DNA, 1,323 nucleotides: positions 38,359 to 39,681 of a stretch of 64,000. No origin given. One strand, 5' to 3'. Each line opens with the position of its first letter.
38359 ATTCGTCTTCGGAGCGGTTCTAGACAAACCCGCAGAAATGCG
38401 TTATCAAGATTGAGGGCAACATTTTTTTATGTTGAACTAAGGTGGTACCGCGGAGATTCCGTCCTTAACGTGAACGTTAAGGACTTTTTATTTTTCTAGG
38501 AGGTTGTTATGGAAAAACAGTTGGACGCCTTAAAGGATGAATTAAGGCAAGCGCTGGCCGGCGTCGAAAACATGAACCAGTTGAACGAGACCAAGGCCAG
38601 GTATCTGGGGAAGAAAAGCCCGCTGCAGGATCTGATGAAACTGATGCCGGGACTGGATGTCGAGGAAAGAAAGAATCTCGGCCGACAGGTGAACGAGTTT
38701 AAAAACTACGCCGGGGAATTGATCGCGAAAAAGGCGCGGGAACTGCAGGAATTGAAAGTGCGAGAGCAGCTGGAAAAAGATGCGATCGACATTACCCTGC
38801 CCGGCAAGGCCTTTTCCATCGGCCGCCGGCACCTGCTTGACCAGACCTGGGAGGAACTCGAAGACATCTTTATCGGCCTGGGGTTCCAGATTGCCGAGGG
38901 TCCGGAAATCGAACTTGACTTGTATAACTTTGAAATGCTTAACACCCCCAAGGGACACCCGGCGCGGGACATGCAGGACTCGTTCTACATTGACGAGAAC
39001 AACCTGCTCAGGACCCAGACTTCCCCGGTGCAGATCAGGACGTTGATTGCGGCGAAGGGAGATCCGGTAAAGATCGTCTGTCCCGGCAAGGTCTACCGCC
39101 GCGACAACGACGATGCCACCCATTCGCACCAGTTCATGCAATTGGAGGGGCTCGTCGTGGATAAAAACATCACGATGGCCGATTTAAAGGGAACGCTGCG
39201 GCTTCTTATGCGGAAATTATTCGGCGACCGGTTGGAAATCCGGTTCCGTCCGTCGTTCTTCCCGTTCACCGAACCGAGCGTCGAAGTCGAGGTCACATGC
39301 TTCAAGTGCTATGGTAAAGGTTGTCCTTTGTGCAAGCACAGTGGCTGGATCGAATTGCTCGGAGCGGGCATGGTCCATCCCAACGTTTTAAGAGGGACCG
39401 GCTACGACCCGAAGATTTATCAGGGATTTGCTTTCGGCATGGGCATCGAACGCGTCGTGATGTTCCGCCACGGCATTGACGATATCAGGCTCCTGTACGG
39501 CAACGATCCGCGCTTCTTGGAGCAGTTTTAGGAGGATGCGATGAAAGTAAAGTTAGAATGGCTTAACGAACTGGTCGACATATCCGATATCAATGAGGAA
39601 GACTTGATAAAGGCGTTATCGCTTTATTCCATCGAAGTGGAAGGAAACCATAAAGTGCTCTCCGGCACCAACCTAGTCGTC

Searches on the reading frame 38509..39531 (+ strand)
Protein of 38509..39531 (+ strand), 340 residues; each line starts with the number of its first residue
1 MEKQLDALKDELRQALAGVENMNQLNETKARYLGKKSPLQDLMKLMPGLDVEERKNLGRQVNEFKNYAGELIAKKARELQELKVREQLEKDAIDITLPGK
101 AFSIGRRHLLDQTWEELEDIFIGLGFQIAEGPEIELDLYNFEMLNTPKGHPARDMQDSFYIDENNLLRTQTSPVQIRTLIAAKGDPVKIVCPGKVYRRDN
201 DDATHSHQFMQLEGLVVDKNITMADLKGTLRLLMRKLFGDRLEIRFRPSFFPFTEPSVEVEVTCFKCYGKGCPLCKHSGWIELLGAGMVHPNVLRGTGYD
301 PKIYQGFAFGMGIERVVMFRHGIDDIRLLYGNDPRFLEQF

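Call 80: search_protein_families(library=pfam, proteins=[window:38509-39531:+], max_evalue=0.1)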
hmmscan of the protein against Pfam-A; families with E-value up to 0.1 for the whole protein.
window:38509-39531:+ (340 aa): 2 families
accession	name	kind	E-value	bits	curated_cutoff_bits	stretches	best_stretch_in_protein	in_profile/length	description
PF01409.25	tRNA-synt_2d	-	1.1e-101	339.9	19.8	1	93-340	2-246/246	tRNA synthetases class II core domain (F)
PF02912.23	Phe_tRNA-synt_N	-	1.2e-14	54.5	22.3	1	21-88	2-69/69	Aminoacyl tRNA synthetase class II, N-terminal domain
